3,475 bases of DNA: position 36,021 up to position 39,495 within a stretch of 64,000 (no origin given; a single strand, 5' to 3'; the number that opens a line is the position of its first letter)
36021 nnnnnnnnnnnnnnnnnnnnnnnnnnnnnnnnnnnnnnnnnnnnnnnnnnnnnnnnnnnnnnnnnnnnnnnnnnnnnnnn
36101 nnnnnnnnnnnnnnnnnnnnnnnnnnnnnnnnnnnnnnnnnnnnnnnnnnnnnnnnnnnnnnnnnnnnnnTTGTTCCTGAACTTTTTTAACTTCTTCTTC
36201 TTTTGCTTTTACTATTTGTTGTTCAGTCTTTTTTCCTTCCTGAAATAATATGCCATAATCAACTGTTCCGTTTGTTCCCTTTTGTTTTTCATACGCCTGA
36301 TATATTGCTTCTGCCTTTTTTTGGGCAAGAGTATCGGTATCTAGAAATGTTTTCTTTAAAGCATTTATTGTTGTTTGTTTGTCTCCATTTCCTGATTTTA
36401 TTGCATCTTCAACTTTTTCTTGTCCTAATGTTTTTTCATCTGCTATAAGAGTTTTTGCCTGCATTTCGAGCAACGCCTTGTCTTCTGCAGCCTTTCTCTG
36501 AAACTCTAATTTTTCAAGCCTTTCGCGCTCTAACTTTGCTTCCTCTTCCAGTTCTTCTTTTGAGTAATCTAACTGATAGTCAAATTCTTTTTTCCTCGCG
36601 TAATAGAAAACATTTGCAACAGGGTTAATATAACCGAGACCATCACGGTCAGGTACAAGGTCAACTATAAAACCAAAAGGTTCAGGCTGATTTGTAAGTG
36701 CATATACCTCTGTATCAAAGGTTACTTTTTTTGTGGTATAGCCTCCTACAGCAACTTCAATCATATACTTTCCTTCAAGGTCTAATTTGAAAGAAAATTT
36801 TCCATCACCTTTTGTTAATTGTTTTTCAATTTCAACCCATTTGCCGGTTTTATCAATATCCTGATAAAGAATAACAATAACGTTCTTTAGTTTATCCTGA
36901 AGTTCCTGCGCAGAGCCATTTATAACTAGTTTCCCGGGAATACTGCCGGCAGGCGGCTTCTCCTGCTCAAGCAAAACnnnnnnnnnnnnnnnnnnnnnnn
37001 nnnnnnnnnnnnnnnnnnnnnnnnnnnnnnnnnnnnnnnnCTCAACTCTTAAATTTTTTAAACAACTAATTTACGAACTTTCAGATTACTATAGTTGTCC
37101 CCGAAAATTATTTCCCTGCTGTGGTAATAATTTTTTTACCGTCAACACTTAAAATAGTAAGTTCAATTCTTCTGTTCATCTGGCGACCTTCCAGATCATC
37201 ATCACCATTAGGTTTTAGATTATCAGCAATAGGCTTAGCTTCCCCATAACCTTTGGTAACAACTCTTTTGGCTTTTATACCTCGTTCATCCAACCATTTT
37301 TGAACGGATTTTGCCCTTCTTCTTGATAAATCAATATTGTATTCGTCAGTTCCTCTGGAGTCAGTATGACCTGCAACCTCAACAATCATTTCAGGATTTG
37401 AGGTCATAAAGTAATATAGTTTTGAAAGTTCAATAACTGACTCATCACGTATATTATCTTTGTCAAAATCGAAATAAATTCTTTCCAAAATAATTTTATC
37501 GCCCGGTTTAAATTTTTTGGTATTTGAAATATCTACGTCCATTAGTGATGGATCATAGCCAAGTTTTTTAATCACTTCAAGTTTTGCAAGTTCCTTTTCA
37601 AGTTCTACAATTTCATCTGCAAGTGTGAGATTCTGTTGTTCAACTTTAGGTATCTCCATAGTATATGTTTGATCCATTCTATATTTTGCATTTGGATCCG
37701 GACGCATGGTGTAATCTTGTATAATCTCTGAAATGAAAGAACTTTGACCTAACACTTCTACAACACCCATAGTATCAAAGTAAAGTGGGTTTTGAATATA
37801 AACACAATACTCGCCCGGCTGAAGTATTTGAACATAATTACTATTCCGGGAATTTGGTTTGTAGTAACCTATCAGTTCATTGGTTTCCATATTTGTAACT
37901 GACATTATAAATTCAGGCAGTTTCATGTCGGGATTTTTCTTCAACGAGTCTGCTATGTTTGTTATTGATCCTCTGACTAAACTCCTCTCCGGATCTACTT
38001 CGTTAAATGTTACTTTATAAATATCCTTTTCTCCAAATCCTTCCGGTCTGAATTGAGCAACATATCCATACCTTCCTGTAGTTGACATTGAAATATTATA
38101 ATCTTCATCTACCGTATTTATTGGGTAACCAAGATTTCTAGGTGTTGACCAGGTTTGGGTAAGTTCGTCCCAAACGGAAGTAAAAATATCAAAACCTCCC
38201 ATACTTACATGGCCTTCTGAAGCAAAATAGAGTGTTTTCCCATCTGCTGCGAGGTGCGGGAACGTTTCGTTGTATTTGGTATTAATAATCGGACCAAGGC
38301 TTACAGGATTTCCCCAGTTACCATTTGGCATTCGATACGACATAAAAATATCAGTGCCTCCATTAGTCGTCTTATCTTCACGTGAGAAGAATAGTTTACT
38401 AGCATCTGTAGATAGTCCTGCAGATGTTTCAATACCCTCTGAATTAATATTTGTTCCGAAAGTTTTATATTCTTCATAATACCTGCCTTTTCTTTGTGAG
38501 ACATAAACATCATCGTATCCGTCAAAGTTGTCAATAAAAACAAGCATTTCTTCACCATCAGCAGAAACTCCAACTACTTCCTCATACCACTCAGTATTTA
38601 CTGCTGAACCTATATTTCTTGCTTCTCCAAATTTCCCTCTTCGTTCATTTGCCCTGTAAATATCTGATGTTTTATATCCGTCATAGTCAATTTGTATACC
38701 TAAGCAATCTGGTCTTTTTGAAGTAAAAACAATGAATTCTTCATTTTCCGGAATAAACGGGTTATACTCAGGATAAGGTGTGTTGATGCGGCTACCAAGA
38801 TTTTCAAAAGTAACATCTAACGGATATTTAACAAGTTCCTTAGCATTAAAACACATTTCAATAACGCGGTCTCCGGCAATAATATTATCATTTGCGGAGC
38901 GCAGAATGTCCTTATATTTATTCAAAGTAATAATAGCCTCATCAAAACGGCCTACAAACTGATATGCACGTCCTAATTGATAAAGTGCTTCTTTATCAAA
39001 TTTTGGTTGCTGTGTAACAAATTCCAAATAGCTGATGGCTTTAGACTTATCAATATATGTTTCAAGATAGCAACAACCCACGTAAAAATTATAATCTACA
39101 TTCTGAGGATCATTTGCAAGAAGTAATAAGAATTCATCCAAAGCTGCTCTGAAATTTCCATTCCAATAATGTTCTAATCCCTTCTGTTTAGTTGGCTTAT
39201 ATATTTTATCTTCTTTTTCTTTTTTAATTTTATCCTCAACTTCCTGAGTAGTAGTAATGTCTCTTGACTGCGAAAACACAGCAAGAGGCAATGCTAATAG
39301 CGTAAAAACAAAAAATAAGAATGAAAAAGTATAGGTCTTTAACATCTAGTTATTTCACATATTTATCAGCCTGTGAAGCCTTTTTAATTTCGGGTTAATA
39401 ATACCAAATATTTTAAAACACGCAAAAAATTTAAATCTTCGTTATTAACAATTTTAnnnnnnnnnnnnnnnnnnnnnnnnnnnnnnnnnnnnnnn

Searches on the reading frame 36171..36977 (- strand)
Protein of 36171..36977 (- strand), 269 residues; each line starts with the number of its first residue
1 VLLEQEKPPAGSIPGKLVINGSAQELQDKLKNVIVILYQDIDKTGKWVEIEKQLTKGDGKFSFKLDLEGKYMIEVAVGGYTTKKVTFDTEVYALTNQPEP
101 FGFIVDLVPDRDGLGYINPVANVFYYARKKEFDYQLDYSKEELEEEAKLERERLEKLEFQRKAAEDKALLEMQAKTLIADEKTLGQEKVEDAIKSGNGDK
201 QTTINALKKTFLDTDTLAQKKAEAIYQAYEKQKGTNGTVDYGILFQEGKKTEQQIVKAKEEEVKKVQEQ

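Call 78: predict_structure(alignment_id=A4)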
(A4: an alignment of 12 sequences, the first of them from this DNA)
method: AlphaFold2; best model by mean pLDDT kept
length: 269 residues; sequences in the alignment: 12
mean_pLDDT: 79.7   pTM: 0.46
mean pLDDT of the five models: 79.7, 78.2, 78.1, 76.9, 73.9
residues with pLDDT >= 90: 31; 70-90: 201; 50-70: 25; < 50: 12
segments of 3 or more residues with pLDDT < 50: 1-12
pLDDT, mean of each block of 10 residues (from residue 1): 41 70 87 92 86 88 86 90 86 71 86 72 81 73 67 83 87 81 80 79 84 80 84 76 80 83 79
secondary structure, 60 per line:
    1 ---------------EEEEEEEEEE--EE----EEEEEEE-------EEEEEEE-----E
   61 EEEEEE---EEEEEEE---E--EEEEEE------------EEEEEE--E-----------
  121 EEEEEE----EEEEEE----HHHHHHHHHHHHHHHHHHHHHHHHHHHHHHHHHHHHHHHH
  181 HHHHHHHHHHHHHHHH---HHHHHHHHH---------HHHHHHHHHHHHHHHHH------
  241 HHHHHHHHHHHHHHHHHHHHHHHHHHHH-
elements in order: E16-25 E34-40 E48-54 E60-66 E70-76 E83-88 E101-106 E121-126 E131-136 H141-196 H200-208 H218-234 H241-268
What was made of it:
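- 36570..36932 (-): N-terminal beta-sandwich, aa about 37-157, resembling the transthyretin / CarboxypepD_reg fold. AF2 model with pLDDT 70-92 per 10-residue block here (call 78).
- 34905..36569 (-): Helical region, aa 158-712, holding four helix-loop-helix modules that start at aa 210, 343, 450 and 583. AF2 model of the first module (call 78).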

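Call 80: fold_search(model_id=the predicted structure, library=pdb)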
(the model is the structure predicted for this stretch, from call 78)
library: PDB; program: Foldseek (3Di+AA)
matches with E <= 10: 1588; with E <= 0.001: 83
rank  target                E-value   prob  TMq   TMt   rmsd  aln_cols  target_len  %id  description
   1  9h68_C                2.5e-05  1.00  0.31  0.21   4.0       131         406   12  Crystal Structure of the spore gernation lytic transglycosylase SleC from Clostridioides difficile in its zymogenic fo (released 2025-02-12)
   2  9h68_D                2.5e-05  1.00  0.28  0.19   4.3       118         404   13  Crystal Structure of the spore gernation lytic transglycosylase SleC from Clostridioides difficile in its zymogenic fo (released 2025-02-12)
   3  9h68_B                3.4e-05  1.00  0.29  0.20   4.3       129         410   12  Crystal Structure of the spore gernation lytic transglycosylase SleC from Clostridioides difficile in its zymogenic fo (released 2025-02-12)
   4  4v4c_B                4.6e-05  1.00  0.24  0.23   4.1        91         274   21  Crystal Structure of Pyrogallol-Phloroglucinol Transhydroxylase from Pelobacter acidigallici (released 2014-07-09)
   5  9h68_A                6.2e-05  1.00  0.29  0.20   4.0       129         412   13  Crystal Structure of the spore gernation lytic transglycosylase SleC from Clostridioides difficile in its zymogenic fo (released 2025-02-12)
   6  5td3_B                6.2e-05  1.00  0.29  0.26   8.2       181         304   15  Crystal structure of Catechol 1,2-dioxygenase from Burkholderia vietnamiensis (released 2016-11-02)
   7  5vxt_A                8.4e-05  1.00  0.29  0.26   7.9       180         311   14  Crystal structure of catechol 1,2-dioxygenase from Burkholderia ambifaria (released 2017-06-14)
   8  4gqz_A                9.0e-05  1.00  0.26  0.41   4.4       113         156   14  Crystal Structure of S.CueP (released 2013-08-14)
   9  5td3_A                1.0e-04  1.00  0.29  0.26   8.2       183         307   15  Crystal structure of Catechol 1,2-dioxygenase from Burkholderia vietnamiensis (released 2016-11-02)
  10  4gqz_D                1.0e-04  1.00  0.26  0.41   3.7       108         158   14  Crystal Structure of S.CueP (released 2013-08-14)
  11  2xsu                  1.1e-04  1.00  0.28  0.25   7.2       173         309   13  Crystal structure of the A72G mutant of Acinetobacter radioresistens catechol 1,2 dioxygenase (released 2010-10-13)
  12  2xsv                  1.1e-04  1.00  0.28  0.25   7.2       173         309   13  Crystal structure of L69A mutant Acinetobacter radioresistens catechol 1,2 dioxygenase (released 2010-10-13)
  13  2xsr                  1.1e-04  1.00  0.28  0.25   7.3       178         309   12  Crystal structure of wild type Acinetobacter radioresistens catechol 1,2 dioxygenase (released 2010-12-08)
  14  5vxt_B                1.1e-04  1.00  0.29  0.25   7.9       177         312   15  Crystal structure of catechol 1,2-dioxygenase from Burkholderia ambifaria (released 2017-06-14)
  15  5umh_B                1.2e-04  1.00  0.28  0.25   7.9       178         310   13  Crystal Structure of Catechol 1,2-dioxygenase protein from Burkholderia multivorans (released 2017-02-15)
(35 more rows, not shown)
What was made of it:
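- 36570..36932 (-): Foldseek hits to transthyretin-like sandwiches (call 80).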

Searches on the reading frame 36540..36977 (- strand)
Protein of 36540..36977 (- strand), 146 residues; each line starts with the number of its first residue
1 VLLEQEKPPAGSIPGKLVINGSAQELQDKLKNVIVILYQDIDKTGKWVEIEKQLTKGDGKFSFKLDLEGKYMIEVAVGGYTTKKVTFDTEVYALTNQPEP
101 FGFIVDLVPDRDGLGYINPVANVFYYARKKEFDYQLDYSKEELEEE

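Call 18: search_protein_families(library=pfam, proteins=[window:36540-36977:-], max_evalue=10)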
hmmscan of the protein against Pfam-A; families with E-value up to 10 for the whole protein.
seq(146 aa): 6 families
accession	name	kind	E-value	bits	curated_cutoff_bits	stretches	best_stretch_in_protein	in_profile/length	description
PF13715.12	CarbopepD_reg_2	-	0.0062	17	32.2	1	53-88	28-63/88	CarboxypepD_reg-like domain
PF21633.3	MOV-10_Ig-like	-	0.028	15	27.4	1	48-89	11-52/126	Helicase MOV-10, Ig-like domain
PF13620.12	CarboxypepD_reg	-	0.031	15.1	32.3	1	54-86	33-65/82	Carboxypeptidase regulatory-like domain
PF17210.9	SdrD_B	-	0.044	14.4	29.7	1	20-81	14-71/112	SdrD B-like domain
PF24695.1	PITM1-3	-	0.12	13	27.7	1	36-80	39-88/98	PITM 1-3, beta-sandwich domain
PF21937.1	Yop-YscD_ppl_2nd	-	0.15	12.2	27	1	11-41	25-54/67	YscD/CdsD-like Bon-like domain 2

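Call 68: search_protein_families(library=ncbifam, proteins=[window:36540-36977:-], max_evalue=10)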
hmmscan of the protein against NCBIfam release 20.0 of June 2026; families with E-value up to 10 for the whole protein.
seq(146 aa): 1 family
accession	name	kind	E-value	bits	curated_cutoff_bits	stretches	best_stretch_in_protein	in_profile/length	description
NF053607.1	CHU_0125_OmpA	equivalog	0.0016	17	620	1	22-93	432-498/639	CHU_0125 family OmpA-like outer membrane integrity protein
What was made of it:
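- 36570..36932 (-): Weak HMM hits to CarboxypepD_reg and to the equivalent segment of the CHU_0125 model (calls 18, 68).
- On PorE / CHU_0125: For the focal protein, only a weak match to the sandwich segment (E = 0.0016, call 68).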

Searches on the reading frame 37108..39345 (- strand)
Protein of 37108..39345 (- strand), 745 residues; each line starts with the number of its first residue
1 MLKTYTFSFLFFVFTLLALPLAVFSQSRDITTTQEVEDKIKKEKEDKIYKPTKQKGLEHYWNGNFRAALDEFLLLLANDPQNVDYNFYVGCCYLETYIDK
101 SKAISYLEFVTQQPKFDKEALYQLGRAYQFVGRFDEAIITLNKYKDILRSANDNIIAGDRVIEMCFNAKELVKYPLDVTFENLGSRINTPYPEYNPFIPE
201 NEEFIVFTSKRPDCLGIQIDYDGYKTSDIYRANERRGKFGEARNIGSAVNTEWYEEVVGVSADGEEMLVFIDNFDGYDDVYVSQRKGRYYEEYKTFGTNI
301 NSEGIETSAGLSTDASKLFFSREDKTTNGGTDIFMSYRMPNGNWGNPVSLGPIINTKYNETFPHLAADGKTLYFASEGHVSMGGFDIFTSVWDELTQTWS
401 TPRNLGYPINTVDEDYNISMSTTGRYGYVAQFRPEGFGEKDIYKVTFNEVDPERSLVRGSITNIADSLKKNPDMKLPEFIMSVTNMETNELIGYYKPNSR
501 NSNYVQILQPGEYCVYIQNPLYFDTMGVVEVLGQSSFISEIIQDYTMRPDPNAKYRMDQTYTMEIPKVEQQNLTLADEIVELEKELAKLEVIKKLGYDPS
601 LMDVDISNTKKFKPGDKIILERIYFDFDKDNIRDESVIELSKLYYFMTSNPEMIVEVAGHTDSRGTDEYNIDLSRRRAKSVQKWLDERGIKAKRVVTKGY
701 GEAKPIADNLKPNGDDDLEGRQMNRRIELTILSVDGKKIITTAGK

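Call 9: search_protein_families(library=pfam, proteins=[window:37108-39345:-], max_evalue=0.01)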
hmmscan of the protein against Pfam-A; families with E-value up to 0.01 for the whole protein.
window:37108-39345:- (745 aa): 10 families
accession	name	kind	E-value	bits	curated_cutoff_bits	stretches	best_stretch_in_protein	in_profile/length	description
PF00691.25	OmpA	-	4.6e-20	72.2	27.2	1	624-713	1-92/98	OmpA family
PF07676.18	PD40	-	2.4e-11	43.7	20.9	1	350-388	1-37/38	WD40-like Beta Propeller Repeat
PF13431.12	TPR_17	-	8.2e-05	23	24.4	0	106-138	2-33/34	Tetratricopeptide repeat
PF07719.23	TPR_2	-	0.00083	19.8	27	0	119-142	2-25/34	Tetratricopeptide repeat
PF13432.12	TPR_16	-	0.0016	19.3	32.7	0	55-95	3-43/65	Tetratricopeptide repeat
PF00515.34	TPR_1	-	0.0021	18.2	27.8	0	119-138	2-21/34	Tetratricopeptide repeat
PF14559.12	TPR_19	-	0.0025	18.5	25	0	102-145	9-52/68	Tetratricopeptide repeat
PF13428.12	TPR_14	-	0.0028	18.6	23.5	0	119-144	2-27/44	Tetratricopeptide repeat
PF13181.12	TPR_8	-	0.003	18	25.7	0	119-144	2-27/34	Tetratricopeptide repeat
PF13174.12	TPR_6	-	0.007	17.4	26.3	0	119-145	1-27/33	Tetratricopeptide repeat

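Call 10: search_protein_families(library=ncbifam, proteins=[window:37108-39345:-], max_evalue=0.01)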
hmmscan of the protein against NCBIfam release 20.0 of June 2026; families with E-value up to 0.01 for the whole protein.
window:37108-39345:- (745 aa): 40 families (the best 25 are shown)
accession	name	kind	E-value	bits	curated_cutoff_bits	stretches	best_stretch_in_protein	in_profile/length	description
NF053607.1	CHU_0125_OmpA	equivalog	2.8e-85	287.1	620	2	51-546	21-509/639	CHU_0125 family OmpA-like outer membrane integrity protein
NF052230.1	T9SS_PorE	exception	1.6e-63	215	600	2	88-450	62-421/648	PorE family type IX secretion system protein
NF053611.1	YiaD_Gzip_OmpA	equivalog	1.1e-30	107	175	1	621-731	102-206/206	YiaD family glycine zipper/OmpA-like lipoprotein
NF053613.1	OMP_toxin_LptF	equivalog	5.5e-28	98.3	400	1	608-738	128-251/256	lipotoxin F family OmpA-related lipoprotein LptF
NF053612.1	anchor_PA1041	equivalog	3.1e-25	89.5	250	1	620-731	127-235/236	PA1041 family peptidoglycan-binding anchor lipoprotein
NF033763.1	exchanger_TraB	exception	4.1e-25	87.8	700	1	618-733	389-499/522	outer membrane exchange protein TraB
TIGR02802.1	Pal_lipo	equivalog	1.2e-22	80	125.35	1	622-709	1-88/104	peptidoglycan-associated lipoprotein Pal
NF045787.1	OmpABordt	equivalog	2.7e-22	79.4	200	1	616-732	79-190/194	outer membrane protein OmpA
NF053585.1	OMP_LP_YfiB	equivalog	6.5e-20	71.6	128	1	621-731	56-160/163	outer membrane lipoprotein YfiB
NF008067.1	PRK10802.1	equivalog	1.2e-17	64.3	261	1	623-706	69-152/171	peptidoglycan-associated lipoprotein Pal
NF007804.1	PRK10510.1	equivalog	3.3e-15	56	307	1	614-731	102-216/219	OmpA family lipoprotein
TIGR03789.1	pdsO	hypoth_equivalog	6.6e-15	55.4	152.2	1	639-713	157-231/243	sortase-associated OmpA-like protein PdsO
NF045788.1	Omp38Acinit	equivalog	6.8e-15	55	500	1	621-731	241-346/354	outer membrane protein Omp38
NF008071.1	PRK10808.1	equivalog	2.3e-14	53.5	277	1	623-713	233-325/358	porin OmpA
NF006541.1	PRK09038.1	equivalog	2.9e-13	50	283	1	621-733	141-250/253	flagellar motor protein MotD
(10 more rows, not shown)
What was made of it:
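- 37108..39345 (-): PorE/CHU_0125-like paralog, 745 aa, with TPR, PD40 and OmpA_C. Calls 9, 10.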
